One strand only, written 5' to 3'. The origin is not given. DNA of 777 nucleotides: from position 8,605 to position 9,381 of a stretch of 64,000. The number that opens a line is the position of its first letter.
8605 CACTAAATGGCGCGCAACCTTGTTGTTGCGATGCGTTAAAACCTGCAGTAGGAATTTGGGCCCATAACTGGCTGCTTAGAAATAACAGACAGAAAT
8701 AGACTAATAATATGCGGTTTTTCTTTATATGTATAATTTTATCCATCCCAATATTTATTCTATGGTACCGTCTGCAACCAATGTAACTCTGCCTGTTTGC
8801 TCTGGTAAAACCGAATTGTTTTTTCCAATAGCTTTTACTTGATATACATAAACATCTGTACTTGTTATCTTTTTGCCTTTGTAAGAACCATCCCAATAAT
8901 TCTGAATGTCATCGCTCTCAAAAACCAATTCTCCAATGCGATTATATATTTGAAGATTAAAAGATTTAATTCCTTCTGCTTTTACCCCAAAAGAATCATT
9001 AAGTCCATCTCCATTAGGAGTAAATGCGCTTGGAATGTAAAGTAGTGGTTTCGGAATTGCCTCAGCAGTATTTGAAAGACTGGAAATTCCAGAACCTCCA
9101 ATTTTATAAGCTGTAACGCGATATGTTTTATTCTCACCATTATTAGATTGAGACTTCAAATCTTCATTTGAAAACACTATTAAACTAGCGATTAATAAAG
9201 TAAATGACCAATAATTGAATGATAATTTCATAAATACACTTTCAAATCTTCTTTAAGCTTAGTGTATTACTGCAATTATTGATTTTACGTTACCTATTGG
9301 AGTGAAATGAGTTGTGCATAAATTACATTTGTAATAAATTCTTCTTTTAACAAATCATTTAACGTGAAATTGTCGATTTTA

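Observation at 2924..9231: Stand-alone type-B T9SS sorting-domain minigene directly upstream of a giant tandem-PKD adhesin that has no CTD of its own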

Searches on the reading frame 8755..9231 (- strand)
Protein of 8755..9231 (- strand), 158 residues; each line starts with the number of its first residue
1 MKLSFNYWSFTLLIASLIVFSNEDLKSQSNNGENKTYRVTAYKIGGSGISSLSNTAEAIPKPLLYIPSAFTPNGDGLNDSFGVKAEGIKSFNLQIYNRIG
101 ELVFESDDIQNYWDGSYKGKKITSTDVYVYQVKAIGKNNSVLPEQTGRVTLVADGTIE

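Call 6: search_protein_families(library=ncbifam, proteins=[window:8755-9231:-], max_evalue=0.01)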
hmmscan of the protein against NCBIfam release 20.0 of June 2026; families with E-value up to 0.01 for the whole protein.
window:8755-9231:- (158 aa): 1 family
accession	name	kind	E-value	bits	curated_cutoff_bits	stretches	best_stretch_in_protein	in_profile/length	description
TIGR04131.1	Bac_Flav_CTERM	domain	8.2e-15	54.7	35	1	66-137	3-74/85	T9SS type B sorting domain-containing protein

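Call 7: search_protein_families(library=pfam, proteins=[window:8755-9231:-], max_evalue=0.01)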
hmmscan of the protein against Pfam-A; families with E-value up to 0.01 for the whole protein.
window:8755-9231:- (158 aa): 1 family
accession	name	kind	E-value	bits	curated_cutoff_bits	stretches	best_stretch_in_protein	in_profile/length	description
PF13585.12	CHU_C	-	1.2e-18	67.5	27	1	66-139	3-74/86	CHU_C Type IX secretion signal domain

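Call 10: find_encoding_contigs(protein=window:8755-9231:-, flank=10000, max_places=8)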
Protein window:8755-9231:- (158 aa): 17 contigs read that carry it; 8 places shown.
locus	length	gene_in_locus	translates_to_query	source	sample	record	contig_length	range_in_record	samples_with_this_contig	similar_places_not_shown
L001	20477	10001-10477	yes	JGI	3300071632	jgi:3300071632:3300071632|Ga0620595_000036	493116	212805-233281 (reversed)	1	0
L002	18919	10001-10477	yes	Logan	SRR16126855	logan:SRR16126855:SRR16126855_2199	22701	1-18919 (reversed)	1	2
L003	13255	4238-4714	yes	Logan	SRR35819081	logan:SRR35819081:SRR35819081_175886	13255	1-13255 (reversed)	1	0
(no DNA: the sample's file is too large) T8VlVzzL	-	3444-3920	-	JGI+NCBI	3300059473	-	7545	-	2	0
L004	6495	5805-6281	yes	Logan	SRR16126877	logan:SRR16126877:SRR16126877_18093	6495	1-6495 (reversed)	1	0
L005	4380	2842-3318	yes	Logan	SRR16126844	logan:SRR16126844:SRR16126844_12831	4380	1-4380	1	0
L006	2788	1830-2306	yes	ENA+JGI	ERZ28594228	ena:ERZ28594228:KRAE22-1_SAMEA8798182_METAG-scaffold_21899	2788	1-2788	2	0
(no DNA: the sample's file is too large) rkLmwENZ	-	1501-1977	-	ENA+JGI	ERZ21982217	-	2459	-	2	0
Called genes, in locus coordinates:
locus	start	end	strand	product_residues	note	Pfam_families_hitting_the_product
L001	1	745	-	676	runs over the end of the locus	PF01926:MMR_HSR1, PF02421:FeoB_N, PF03193:RsgA_GTPase (faint), PF07670:Gate, PF07664:FeoB_C, PF07670:Gate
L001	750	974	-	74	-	PF04023:FeoA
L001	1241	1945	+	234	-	PF26696:PTL_trimer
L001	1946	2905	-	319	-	PF03301:Trp_dioxygenase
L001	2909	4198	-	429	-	PF02844:GARS_N, PF01071:GARS_A, PF02655:ATP-grasp_3, PF02843:GARS_C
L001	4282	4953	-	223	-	PF01128:IspD, PF12804:NTP_transf_3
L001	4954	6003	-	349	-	PF02547:Queuosine_synth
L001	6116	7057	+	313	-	PF01832:Glucosaminidase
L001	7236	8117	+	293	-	PF24161:CCDC39 (weak)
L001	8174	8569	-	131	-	PF00072:Response_reg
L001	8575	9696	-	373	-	PF00512:HisKA, PF02518:HATPase_c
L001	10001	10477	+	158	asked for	PF13585:CHU_C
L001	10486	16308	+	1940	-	PF18911:PKD_4, PF18911:PKD_4, PF00801:PKD, PF18911:PKD_4, PF18911:PKD_4, PF00801:PKD, PF18911:PKD_4, PF18911:PKD_4, +24 more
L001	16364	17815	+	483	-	-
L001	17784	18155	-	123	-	-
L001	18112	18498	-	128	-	-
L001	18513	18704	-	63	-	-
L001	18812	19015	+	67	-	-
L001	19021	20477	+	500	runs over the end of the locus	PF18962:Por_Secre_tail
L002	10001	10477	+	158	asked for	PF13585:CHU_C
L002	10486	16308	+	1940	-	PF18911:PKD_4, PF18911:PKD_4, PF00801:PKD, PF18911:PKD_4, PF18911:PKD_4, PF00801:PKD, PF18911:PKD_4, PF18911:PKD_4, +24 more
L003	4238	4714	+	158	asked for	PF13585:CHU_C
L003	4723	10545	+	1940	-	PF18911:PKD_4, PF18911:PKD_4, PF00801:PKD, PF18911:PKD_4, PF18911:PKD_4, PF00801:PKD, PF18911:PKD_4, PF18911:PKD_4, +24 more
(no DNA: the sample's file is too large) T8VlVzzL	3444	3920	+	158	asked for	PF13585:CHU_C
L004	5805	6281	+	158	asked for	PF13585:CHU_C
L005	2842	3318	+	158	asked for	PF13585:CHU_C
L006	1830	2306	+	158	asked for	PF13585:CHU_C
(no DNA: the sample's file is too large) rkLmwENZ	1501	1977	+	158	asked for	PF13585:CHU_C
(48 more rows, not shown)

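Call 11: find_homologous_proteins(query=window:8755-9231:-, max_evalue=0.00001)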
Query window:8755-9231:- (158 aa): 130 proteins with E <= 0.00001 among 154 candidates; the best 120 are listed.
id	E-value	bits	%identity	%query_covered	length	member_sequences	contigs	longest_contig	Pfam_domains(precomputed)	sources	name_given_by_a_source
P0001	6.8e-98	342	100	100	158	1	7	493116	PF13585.13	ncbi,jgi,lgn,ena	jgi:gliding motility-associated-like protein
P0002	1.2e-97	342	99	100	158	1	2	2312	PF13585.13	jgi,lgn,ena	jgi:gliding motility-associated-like protein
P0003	2.5e-96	337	99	100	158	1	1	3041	PF13585.13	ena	-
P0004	9.8e-96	335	97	100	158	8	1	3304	PF13585.13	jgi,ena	-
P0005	2.2e-94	331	96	100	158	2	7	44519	PF13585.13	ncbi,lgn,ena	-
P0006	1.9e-83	296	84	100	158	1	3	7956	PF13585.13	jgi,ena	-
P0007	1.5e-80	286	82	100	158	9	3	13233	PF13585.13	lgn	-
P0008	3.1e-79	282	82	100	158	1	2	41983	PF13585.13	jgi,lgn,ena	jgi:gliding motility-associated-like protein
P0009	3.1e-78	279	81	100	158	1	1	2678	PF13585.13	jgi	jgi:gliding motility-associated-like protein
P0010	4.2e-76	272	77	100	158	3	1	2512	PF13585.13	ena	-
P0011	2.8e-68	246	70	100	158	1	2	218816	PF13585.13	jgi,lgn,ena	jgi:gliding motility-associated-like protein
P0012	2.1e-56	208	65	94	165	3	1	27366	PF13585.13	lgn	-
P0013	7.1e-56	206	74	82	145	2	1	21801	PF13585.13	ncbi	-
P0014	7.3e-55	203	74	82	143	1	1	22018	PF13585.13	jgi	jgi:gliding motility-associated-like protein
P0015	8.6e-55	203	62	99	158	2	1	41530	PF13585.13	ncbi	ncbi:MAG: gliding motility-associated C-terminal domain-containing protein [Bacteroidia bacterium]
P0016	1.1e-54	202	65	93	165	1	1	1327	PF13585.13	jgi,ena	-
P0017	1.3e-54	202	65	94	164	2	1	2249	PF13585.13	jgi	-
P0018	1.6e-54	202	66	91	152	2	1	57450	PF13585.13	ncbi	-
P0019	1.6e-54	202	73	78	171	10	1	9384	PF13585.13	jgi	-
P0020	2.3e-54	201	74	79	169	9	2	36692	PF13585.13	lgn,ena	-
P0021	5.4e-54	200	65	91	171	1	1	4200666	PF13585.13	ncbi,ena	-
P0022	1.1e-53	199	72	79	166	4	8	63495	PF13585.13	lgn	-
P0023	1.8e-53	198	63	90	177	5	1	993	PF13585.13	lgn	-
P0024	2.3e-53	198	60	94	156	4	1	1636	PF13585.13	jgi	jgi:gliding motility-associated-like protein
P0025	2.5e-53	198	64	90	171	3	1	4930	PF13585.13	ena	-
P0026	3.7e-53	197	66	90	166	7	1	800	PF13585.13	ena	-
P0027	3.8e-53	197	68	86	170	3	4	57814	PF13585.13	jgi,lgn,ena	jgi:gliding motility-associated-like protein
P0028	5.4e-53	197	62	92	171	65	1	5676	PF13585.13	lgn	-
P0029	9.1e-53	196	60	92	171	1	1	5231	PF13585.13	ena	-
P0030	1.1e-52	196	61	94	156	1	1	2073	PF13585.13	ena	-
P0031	1.3e-52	195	61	92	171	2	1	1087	PF13585.13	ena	-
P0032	1.9e-52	195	62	95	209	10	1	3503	PF13585.13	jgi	-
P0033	4.1e-52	194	63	90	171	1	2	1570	PF13585.13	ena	-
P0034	4.2e-52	194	63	90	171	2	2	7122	PF13585.13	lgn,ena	-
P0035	4.3e-52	194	64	90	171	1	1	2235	PF13585.13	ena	-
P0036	5.2e-52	194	62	94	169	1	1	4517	PF13585.13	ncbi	-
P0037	5.5e-52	193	63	92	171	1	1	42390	PF13585.13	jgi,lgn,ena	jgi:gliding motility-associated-like protein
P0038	6.3e-52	193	59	100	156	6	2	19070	PF13585.13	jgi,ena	jgi:gliding motility-associated-like protein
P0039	6.5e-52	193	64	90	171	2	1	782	PF13585.13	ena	-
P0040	6.6e-52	193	63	90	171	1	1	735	PF13585.13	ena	-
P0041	9.2e-52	193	59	94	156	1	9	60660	PF13585.13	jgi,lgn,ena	jgi:gliding motility-associated-like protein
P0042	1.5e-51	192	59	94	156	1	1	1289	PF13585.13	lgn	-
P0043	1.6e-51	192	63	94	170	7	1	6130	PF13585.13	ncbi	-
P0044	4.3e-51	191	63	90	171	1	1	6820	PF13585.13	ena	-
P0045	7.3e-51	190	61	90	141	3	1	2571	PF13585.13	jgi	jgi:gliding motility-associated-like protein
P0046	1.1e-50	189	63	90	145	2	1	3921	PF13585.13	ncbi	-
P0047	7.3e-50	187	62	89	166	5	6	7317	PF13585.13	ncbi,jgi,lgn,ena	jgi:gliding motility-associated-like protein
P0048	1.1e-49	186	61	90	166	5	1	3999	PF13585.13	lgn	-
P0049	3.7e-49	184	61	90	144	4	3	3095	PF13585.13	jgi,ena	-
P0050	8.6e-49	183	65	82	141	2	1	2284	PF13585.13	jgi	jgi:gliding motility-associated-like protein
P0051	1.2e-48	183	54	98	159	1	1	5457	PF13585.13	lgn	-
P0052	1.3e-48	183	57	96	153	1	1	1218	PF13585.13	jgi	-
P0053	1.4e-48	182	69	77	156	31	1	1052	PF13585.13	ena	-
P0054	6.3e-48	180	59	95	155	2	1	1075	PF13585.13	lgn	-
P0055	7.9e-48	180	59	96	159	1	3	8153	PF13585.13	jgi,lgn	jgi:gliding motility-associated-like protein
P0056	8.2e-48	180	59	96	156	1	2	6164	PF13585.13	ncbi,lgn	-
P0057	1.2e-47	179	69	77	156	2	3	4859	PF13585.13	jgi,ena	jgi:gliding motility-associated-like protein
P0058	1.2e-47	179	59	96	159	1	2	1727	PF13585.13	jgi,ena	jgi:gliding motility-associated-like protein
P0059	1.2e-47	179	59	96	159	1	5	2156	PF13585.13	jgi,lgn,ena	jgi:gliding motility-associated-like protein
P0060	1.2e-47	179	58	91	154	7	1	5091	PF13585.13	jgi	jgi:gliding motility-associated-like protein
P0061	2.1e-47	179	64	84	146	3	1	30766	PF13585.13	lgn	-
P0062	2.6e-47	178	58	96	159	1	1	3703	PF13585.13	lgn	-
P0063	3.8e-47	178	56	96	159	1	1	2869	PF13585.13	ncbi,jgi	jgi:gliding motility-associated-like protein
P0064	4.6e-47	177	67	77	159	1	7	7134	PF13585.13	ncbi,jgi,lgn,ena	jgi:gliding motility-associated-like protein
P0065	4.6e-47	177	57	96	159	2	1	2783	PF13585.13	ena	-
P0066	5.2e-47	177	57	96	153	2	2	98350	PF13585.13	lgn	-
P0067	6.2e-47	177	67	77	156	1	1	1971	PF13585.13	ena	-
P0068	7.8e-47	177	68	77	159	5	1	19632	PF13585.13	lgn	-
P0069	8.3e-47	177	58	92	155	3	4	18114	PF13585.13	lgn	-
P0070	1.4e-46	176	62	84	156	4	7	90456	PF13585.13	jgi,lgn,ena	jgi:gliding motility-associated-like protein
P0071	2.5e-46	175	61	84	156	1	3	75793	PF13585.13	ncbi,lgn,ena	-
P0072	2.7e-46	175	63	83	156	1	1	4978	PF13585.13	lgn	-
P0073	3.9e-46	174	56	91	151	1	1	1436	PF13585.13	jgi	-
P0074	7.5e-46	174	56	94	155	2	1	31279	PF13585.13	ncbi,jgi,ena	jgi:gliding motility-associated-like protein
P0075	9.5e-46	173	61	80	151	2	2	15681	PF13585.13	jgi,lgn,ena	jgi:gliding motility-associated-like protein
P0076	9.8e-46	173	63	82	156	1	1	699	PF13585.13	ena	-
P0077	1.5e-45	173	54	100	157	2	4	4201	PF13585.13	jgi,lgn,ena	-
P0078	1.0e-44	170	62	82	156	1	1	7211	PF13585.13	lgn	-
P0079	1.8e-42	163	54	95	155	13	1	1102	PF13585.13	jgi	jgi:gliding motility-associated-like protein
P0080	2.6e-42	162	56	93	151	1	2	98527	PF13585.13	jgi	jgi:gliding motility-associated-like protein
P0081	1.2e-41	160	53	93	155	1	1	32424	PF13585.13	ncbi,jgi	jgi:gliding motility-associated-like protein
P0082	1.4e-41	160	63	77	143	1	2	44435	PF13585.13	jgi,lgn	-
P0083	7.2e-41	157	52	95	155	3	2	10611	PF13585.13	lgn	-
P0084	9.3e-41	157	52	92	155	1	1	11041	PF13585.13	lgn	-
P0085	1.8e-40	156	51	95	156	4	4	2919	PF13585.13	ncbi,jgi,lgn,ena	jgi:gliding motility-associated-like protein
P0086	2.1e-40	156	60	80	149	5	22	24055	PF13585.13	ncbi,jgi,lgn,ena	jgi:gliding motility-associated-like protein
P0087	3.4e-40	155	52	97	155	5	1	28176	PF13585.13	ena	-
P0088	8.6e-40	154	50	97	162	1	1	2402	PF13585.13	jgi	jgi:gliding motility-associated-like protein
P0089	2.1e-37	146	74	57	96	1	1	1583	PF13585.13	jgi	-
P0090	4.6e-36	142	57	89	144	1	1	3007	PF13585.13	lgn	-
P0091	3.0e-34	136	52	89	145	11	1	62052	PF13585.13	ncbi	ncbi:MAG: gliding motility-associated C-terminal domain-containing protein [Bacteroidia bacterium]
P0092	1.9e-33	133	57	76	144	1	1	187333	PF13585.13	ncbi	-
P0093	3.3e-33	132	52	82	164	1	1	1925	PF13585.13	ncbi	-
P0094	4.1e-33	132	50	91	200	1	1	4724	PF13585.13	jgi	jgi:gliding motility-associated-like protein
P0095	3.3e-32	129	57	76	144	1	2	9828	PF13585.13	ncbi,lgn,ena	-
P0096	6.7e-31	125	49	89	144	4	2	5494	PF13585.13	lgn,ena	-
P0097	2.3e-29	120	51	70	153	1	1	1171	PF13585.13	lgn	-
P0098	3.2e-28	116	51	71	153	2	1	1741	PF13585.13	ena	-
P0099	1.5e-27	114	44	89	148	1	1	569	PF13585.13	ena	-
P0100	2.1e-27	114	50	76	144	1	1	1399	PF13585.13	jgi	-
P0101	2.2e-27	114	45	89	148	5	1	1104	PF13585.13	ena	-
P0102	2.9e-27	113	47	91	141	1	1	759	PF13585.13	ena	-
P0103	1.6e-17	82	57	42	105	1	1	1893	PF13585.13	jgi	jgi:gliding motility-associated-like protein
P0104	8.7e-16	76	40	68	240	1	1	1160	PF13585.13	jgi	jgi:gliding motility-associated-like protein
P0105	1.1e-15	76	57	39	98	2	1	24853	PF13585.13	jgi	jgi:gliding motility-associated-like protein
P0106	2.3e-15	75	38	80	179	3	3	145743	PF13585.13,PF18911.7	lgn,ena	-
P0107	7.0e-15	73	44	58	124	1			PF13585.13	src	-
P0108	3.4e-14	71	40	75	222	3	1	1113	PF13585.13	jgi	jgi:gliding motility-associated-like protein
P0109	3.8e-14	71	40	68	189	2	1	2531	PF00801.27,PF13585.13,PF18911.7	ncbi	ncbi:MAG TPA: T9SS type B sorting domain-containing protein, partial [Candidatus Saccharimonadales b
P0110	6.6e-14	70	48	61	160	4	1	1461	PF13585.13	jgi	-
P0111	3.1e-13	68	45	59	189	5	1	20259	PF00801.27,PF13585.13,PF18911.7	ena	-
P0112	3.9e-13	67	44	58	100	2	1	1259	PF13585.13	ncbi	ncbi:MAG: gliding motility-associated C-terminal domain-containing protein [Flavobacteriales bacteri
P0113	5.1e-13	67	42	73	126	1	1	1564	PF13585.13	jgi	-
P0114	1.3e-12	66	51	46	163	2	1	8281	PF13585.13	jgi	jgi:gliding motility-associated-like protein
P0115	1.4e-12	66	51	46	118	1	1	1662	PF13585.13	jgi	jgi:gliding motility-associated-like protein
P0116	2.6e-12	65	47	51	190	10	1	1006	PF13585.13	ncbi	-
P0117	2.7e-12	65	44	56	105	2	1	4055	PF13585.13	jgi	-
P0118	3.5e-12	64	53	43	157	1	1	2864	PF00696.34,PF13585.13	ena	-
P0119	8.2e-12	63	42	56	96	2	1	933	PF13585.13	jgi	jgi:gliding motility-associated-like protein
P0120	8.6e-12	63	50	47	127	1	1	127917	PF13585.13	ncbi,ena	-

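Call 13: find_encoding_contigs(protein=P0021, flank=10000, max_places=2)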
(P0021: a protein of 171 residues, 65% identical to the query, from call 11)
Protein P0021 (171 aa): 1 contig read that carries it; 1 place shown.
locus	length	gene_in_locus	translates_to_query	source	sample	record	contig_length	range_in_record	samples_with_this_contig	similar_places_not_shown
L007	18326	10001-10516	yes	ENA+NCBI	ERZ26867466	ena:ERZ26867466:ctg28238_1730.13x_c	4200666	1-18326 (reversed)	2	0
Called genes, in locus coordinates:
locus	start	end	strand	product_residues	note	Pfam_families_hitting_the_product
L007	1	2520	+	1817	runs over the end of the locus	PF00041:fn3 (faint), PF23759:GBD_T9SS_assoc (weak), PF16820:PKD_3 (faint), PF18962:Por_Secre_tail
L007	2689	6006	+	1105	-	PF07517:SecA_DEAD, PF00270:DEAD (faint), PF01043:SecA_PP_bind, PF00271:Helicase_C (weak), PF21090:P-loop_SecA, PF07516:SecA_SW, PF02810:SEC-C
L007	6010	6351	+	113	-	PF01503:PRA-PH (weak), PF03819:MazG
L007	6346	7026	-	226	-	PF00156:Pribosyltran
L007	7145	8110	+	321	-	PF28533:DUF8429, PF28532:DUF8428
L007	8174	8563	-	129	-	PF00072:Response_reg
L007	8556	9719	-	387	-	PF00512:HisKA, PF02518:HATPase_c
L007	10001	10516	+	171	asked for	PF13585:CHU_C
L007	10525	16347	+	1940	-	PF18911:PKD_4, PF00801:PKD, PF18911:PKD_4, PF00801:PKD, PF18911:PKD_4, PF00801:PKD, PF18911:PKD_4, PF18911:PKD_4, +15 more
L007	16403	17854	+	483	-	-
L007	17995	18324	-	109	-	?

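Call 14: find_encoding_contigs(protein=P0011, flank=10000, max_places=2)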
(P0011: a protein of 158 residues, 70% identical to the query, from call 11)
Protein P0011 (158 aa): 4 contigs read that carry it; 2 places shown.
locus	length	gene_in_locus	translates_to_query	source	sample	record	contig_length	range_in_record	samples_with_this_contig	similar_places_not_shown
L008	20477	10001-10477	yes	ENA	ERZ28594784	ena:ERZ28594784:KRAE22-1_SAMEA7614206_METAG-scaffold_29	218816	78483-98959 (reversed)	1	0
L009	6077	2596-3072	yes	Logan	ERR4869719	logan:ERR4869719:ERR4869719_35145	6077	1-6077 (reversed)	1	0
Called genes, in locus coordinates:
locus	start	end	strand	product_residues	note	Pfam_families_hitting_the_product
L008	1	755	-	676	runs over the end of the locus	PF01926:MMR_HSR1, PF02421:FeoB_N, PF03193:RsgA_GTPase (faint), PF07670:Gate, PF07664:FeoB_C, PF07670:Gate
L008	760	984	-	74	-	PF04023:FeoA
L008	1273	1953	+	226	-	PF26696:PTL_trimer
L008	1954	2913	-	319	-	PF03301:Trp_dioxygenase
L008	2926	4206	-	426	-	PF02844:GARS_N, PF01071:GARS_A, PF02655:ATP-grasp_3, PF02843:GARS_C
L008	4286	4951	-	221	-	PF01128:IspD, PF12804:NTP_transf_3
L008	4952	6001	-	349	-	PF02547:Queuosine_synth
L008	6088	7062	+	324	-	PF01832:Glucosaminidase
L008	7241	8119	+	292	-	PF24161:CCDC39 (weak)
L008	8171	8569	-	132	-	PF00072:Response_reg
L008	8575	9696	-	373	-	PF00512:HisKA, PF02518:HATPase_c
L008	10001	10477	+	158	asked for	PF13585:CHU_C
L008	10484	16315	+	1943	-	PF18911:PKD_4, PF18911:PKD_4, PF00801:PKD, PF18911:PKD_4, PF18911:PKD_4, PF00801:PKD, PF18911:PKD_4, PF00801:PKD, +16 more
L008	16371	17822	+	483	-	-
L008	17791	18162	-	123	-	-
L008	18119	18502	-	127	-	PF07332:Phage_holin_3_6 (faint)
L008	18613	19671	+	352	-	PF02628:COX15-CtaA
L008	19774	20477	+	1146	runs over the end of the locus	PF00133:tRNA-synt_1, PF09334:tRNA-synt_1g (faint), PF08264:Anticodon_1, PF19302:DUF5915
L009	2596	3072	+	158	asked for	PF13585:CHU_C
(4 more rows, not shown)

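Call 15: find_encoding_contigs(protein=P0080, flank=10000, max_places=1)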
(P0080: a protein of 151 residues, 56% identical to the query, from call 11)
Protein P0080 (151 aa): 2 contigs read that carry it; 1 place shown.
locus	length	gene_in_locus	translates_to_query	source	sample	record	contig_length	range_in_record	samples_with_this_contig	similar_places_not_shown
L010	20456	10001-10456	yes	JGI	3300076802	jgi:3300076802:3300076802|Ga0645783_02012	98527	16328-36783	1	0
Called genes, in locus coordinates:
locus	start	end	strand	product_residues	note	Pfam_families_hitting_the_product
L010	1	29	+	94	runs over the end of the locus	-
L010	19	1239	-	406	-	PF18911:PKD_4, PF00801:PKD, PF18962:Por_Secre_tail (weak)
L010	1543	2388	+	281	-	PF11306:DUF3108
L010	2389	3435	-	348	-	-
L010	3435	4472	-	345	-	PF00801:PKD (faint), PF19408:PKD_6 (faint), PF18911:PKD_4, PF18962:Por_Secre_tail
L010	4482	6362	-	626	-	PF19408:PKD_6, PF17210:SdrD_B (faint), PF22904:NOMO1-like_2nd (faint)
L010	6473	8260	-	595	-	PF00009:GTP_EFTU, PF03144:GTP_EFTU_D2, PF22042:EF-G_D2 (weak), PF14492:EFG_III (weak), PF00679:EFG_C, PF06421:LepA_C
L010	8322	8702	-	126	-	PF00072:Response_reg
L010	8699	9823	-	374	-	PF00512:HisKA, PF02518:HATPase_c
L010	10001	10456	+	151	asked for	PF13585:CHU_C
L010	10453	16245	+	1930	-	PF18911:PKD_4, PF00801:PKD, PF18911:PKD_4, PF00801:PKD, PF18911:PKD_4, PF18911:PKD_4, PF18911:PKD_4, PF00801:PKD, +19 more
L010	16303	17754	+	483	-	-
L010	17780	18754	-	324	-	PF00365:PFK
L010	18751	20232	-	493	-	-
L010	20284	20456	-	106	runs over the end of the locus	-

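Call 16: find_encoding_contigs(protein=P0092, flank=10000, max_places=1)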
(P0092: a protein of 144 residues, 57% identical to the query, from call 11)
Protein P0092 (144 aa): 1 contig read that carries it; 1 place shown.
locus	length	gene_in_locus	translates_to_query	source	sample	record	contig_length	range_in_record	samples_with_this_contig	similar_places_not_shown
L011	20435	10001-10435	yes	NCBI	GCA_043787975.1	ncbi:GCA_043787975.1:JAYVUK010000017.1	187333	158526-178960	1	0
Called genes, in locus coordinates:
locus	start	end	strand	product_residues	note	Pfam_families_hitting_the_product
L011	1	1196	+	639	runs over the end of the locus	PF13292:DXP_synthase_N, PF00456:Transketolase_N (faint), PF02779:Transket_pyr, PF02780:Transketolase_C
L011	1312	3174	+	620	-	PF00884:Sulfatase, PF01663:Phosphodiest (faint)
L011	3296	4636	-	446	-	PF00289:Biotin_carb_N, PF02222:ATP-grasp, PF02786:CPSase_L_D2, PF07478:Dala_Dala_lig_C, PF02785:Biotin_carb_C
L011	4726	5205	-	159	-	PF00364:Biotin_lipoyl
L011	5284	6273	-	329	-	PF00108:Thiolase_N (weak), PF08545:ACP_syn_III, PF08541:ACP_syn_III_C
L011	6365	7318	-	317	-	PF02504:FA_synthesis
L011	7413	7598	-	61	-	PF01783:Ribosomal_L32p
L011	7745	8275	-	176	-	PF02620:YceD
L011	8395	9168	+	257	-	PF01553:Acyltransferase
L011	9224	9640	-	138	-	PF06491:Disulph_isomer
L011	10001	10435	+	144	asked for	PF13585:CHU_C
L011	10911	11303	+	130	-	PF00072:Response_reg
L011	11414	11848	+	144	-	PF00072:Response_reg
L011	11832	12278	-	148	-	PF00383:dCMP_cyt_deam_1, PF14437:MafB19-deam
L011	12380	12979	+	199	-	PF13505:OMP_b-brl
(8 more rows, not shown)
